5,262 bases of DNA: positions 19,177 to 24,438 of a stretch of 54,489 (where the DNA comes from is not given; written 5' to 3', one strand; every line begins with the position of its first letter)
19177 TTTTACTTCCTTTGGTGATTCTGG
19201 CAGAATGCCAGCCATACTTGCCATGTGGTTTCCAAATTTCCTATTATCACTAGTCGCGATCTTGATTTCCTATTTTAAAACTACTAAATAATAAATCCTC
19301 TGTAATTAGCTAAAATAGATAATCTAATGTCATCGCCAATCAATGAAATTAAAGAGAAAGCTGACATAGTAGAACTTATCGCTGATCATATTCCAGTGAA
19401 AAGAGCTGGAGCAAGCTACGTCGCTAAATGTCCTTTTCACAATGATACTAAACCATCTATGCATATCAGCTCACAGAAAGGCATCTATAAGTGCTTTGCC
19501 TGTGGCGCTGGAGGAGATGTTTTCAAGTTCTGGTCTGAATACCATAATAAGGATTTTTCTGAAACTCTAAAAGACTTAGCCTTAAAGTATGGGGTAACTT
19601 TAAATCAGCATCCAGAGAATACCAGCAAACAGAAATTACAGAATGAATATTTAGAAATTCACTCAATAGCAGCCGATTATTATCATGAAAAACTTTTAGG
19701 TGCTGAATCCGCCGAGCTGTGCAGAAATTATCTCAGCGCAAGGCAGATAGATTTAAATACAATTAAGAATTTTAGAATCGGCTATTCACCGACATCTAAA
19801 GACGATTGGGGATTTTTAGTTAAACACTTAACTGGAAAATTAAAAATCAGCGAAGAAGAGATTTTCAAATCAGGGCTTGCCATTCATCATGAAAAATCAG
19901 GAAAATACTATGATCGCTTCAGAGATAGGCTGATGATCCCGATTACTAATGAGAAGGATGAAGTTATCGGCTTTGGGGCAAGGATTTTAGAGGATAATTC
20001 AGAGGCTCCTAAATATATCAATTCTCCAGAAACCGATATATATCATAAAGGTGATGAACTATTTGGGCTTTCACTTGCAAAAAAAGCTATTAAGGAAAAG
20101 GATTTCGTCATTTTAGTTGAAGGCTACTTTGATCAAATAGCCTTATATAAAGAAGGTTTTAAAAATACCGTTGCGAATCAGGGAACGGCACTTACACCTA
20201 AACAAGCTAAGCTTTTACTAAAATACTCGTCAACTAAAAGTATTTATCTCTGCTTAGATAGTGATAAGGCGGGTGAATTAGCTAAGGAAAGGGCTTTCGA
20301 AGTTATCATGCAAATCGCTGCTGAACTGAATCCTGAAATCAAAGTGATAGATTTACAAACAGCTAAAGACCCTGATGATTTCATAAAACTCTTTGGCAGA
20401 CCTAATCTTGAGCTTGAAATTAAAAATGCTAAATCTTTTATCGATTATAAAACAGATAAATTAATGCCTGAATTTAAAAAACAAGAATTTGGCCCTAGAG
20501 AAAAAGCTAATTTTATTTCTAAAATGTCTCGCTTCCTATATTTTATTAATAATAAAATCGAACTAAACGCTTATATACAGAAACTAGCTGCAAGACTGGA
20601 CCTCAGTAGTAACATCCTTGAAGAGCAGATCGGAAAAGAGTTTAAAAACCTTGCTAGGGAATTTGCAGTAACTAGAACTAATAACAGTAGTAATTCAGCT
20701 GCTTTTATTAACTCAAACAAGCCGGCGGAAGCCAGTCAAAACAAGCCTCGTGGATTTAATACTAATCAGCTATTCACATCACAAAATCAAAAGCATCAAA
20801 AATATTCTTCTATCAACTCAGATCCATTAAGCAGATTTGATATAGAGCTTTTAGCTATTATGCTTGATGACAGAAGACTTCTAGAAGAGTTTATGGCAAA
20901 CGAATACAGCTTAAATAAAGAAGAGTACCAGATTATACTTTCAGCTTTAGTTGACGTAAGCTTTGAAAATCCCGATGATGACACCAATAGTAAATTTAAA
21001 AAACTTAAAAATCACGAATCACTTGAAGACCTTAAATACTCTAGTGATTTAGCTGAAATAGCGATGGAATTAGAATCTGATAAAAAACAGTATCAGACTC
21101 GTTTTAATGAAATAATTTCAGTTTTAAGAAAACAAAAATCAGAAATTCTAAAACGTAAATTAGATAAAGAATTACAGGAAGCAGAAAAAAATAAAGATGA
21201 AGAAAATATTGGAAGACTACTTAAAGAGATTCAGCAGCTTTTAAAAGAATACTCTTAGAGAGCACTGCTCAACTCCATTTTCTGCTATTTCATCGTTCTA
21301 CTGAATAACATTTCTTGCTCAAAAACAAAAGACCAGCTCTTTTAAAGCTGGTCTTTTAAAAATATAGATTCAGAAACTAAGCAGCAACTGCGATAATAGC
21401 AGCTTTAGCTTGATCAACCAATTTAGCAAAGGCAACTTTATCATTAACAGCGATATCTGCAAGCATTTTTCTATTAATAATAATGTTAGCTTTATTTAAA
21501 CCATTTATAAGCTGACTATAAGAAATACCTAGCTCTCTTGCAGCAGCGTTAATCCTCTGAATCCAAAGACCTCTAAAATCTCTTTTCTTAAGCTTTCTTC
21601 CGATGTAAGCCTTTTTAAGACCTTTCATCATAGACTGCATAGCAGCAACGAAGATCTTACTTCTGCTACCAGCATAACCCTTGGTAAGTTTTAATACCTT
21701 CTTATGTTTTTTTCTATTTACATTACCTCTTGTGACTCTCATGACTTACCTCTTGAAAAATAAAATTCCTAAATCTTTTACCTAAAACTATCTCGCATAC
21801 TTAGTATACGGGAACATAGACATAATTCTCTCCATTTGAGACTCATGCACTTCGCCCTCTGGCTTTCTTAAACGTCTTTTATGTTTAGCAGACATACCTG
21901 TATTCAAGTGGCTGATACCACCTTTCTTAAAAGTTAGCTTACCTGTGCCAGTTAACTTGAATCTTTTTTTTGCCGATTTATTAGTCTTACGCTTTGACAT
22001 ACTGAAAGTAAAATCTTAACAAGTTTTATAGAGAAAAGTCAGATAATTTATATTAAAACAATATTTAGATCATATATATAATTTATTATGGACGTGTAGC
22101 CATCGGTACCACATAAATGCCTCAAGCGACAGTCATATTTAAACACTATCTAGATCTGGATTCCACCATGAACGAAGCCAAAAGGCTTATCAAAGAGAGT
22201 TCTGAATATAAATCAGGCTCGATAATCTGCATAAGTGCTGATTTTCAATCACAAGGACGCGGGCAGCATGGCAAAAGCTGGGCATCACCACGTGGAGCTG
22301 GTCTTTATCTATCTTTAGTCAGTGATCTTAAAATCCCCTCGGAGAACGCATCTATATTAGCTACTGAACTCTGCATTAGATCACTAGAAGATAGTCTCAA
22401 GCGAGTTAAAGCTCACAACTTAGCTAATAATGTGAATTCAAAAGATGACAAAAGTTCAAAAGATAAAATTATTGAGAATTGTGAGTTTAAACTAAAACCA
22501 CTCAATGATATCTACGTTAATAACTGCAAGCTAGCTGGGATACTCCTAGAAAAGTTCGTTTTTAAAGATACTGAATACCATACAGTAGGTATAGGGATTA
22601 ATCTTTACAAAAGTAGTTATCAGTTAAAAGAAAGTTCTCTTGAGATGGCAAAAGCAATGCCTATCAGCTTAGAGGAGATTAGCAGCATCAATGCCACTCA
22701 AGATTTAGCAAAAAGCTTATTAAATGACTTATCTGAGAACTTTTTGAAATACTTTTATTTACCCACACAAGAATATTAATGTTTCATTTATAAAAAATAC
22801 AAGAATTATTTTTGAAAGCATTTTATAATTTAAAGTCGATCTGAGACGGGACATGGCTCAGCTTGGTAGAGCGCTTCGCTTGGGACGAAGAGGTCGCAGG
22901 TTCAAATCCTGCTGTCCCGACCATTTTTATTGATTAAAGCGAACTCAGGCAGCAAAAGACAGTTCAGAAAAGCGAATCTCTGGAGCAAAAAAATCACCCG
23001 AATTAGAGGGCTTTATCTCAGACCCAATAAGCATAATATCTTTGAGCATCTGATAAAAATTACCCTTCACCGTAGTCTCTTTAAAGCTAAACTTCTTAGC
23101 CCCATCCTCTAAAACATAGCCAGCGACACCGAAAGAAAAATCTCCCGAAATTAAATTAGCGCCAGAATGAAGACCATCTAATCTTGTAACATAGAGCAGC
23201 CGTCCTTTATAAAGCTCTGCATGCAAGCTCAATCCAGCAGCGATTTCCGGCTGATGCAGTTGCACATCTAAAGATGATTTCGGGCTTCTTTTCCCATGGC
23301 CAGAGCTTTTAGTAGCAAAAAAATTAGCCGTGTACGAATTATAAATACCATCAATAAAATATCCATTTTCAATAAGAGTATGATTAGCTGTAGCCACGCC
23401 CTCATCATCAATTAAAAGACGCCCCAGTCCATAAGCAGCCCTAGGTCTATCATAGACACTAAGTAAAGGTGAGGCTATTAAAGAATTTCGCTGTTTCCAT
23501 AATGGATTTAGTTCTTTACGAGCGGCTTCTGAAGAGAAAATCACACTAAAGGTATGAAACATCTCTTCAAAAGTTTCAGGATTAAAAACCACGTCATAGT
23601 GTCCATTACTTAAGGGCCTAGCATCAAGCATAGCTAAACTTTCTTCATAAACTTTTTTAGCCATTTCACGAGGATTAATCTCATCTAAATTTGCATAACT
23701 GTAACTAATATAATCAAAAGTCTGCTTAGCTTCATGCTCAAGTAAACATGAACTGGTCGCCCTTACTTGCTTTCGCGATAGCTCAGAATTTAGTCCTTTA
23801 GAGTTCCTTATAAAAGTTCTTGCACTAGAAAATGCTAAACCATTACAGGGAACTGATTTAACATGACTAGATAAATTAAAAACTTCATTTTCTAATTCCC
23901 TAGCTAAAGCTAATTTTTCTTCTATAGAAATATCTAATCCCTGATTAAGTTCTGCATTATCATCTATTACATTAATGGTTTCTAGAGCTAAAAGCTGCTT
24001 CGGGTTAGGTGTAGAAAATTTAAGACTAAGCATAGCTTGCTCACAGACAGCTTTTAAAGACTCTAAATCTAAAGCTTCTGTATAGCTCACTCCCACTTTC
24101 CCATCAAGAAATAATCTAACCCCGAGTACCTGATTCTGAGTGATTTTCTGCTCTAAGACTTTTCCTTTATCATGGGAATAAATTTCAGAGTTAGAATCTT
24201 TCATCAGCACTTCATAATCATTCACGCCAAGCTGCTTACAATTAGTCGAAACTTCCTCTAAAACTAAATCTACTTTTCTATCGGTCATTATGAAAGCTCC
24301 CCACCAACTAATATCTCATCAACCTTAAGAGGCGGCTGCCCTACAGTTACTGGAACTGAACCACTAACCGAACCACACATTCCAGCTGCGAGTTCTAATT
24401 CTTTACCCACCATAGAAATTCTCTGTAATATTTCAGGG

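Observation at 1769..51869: R1: dense family of ~121-bp palindromic-ended elements with a conserved core and terminal arms that co-vary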

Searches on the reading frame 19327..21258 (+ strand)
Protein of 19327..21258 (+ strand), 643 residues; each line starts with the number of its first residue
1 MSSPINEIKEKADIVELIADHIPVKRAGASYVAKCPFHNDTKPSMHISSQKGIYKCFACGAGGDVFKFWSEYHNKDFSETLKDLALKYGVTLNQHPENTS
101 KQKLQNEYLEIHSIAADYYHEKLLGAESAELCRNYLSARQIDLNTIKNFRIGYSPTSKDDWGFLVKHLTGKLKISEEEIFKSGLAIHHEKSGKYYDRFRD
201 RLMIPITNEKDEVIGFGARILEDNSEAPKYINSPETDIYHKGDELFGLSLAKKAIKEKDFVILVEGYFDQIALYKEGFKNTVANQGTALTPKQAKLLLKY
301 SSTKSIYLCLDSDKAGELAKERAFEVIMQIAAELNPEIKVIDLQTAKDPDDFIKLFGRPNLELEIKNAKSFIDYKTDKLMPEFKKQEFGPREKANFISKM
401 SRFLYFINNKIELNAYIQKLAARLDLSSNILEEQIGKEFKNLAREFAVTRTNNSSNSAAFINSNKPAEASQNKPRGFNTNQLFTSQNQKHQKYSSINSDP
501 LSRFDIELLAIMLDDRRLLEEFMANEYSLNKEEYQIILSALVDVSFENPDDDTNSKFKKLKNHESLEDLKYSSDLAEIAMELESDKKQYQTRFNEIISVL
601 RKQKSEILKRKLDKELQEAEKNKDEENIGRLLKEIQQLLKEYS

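Call 53: search_protein_families(library=pfam, proteins=[window:19327-21258:+])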
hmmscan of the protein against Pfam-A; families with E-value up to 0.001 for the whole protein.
window:19327-21258:+ (643 aa): 5 families
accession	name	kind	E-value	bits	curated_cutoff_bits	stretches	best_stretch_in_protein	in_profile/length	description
PF08275.17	DNAG_N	-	1.6e-37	128.9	26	1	119-252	2-128/128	DNA primase catalytic core, N-terminal domain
PF01807.25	Zn_ribbon_DnaG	-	3e-30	104.4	24.9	1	4-94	5-95/98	CHC2 zinc finger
PF13155.12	Toprim_2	-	6e-18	65.4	22.1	1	262-353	1-88/88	Toprim-like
PF13662.12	Toprim_4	-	1.5e-15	57.6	25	1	261-329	3-73/85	Toprim domain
PF01751.28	Toprim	-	2e-10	41.1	23.1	1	261-340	2-93/96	Toprim domain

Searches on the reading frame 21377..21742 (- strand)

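Call 53: search_protein_families(library=pfam, proteins=[window:21377-21742:-])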
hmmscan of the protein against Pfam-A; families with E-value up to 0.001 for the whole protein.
window:21377-21742:- (121 aa): 1 family
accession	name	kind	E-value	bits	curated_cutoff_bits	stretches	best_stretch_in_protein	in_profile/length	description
PF00453.23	Ribosomal_L20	-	1.6e-42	144.4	30.8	1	2-108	1-107/107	Ribosomal protein L20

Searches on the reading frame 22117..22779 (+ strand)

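Call 81: search_protein_families(library=pfam, proteins=[window:22117-22779:+], max_evalue=0.00001)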
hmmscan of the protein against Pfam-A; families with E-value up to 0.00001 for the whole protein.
window:22117-22779:+ (220 aa): 1 family
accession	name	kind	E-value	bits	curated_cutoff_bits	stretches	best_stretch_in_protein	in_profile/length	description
PF03099.24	BPL_LplA_LipB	-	2.5e-13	50.5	21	1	27-162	17-133/133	Biotin/lipoate A/B protein ligase family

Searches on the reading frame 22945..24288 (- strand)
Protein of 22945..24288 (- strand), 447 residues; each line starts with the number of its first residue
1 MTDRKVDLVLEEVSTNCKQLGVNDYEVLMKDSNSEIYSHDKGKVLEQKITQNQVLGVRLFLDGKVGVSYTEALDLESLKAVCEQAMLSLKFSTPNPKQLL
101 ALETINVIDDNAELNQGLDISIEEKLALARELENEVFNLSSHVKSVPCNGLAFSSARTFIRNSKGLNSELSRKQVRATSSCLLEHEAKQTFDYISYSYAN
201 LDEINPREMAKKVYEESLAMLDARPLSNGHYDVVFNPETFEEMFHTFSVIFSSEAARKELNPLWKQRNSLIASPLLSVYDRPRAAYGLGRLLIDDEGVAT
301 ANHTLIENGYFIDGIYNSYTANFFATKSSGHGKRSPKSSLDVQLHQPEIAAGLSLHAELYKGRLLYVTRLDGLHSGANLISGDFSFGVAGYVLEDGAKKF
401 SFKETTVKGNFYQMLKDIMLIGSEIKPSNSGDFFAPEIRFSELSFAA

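Call 81: search_protein_families(library=pfam, proteins=[window:22945-24288:-], max_evalue=0.00001)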
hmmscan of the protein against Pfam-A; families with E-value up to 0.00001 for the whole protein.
window:22945-24288:- (447 aa): 3 families
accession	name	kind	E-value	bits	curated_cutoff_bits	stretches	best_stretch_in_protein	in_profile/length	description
PF19289.4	PmbA_TldD_3rd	-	2e-46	158.4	22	1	229-446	2-219/220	PmbA/TldA metallopeptidase C-terminal domain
PF19290.4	PmbA_TldD_2nd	-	3.8e-09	37.4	20.9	1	118-221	4-109/109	PmbA/TldA metallopeptidase central domain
PF01523.21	PmbA_TldD_1st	-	1.5e-06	28.7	20.9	1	25-86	1-62/65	PmbA/TldA metallopeptidase domain 1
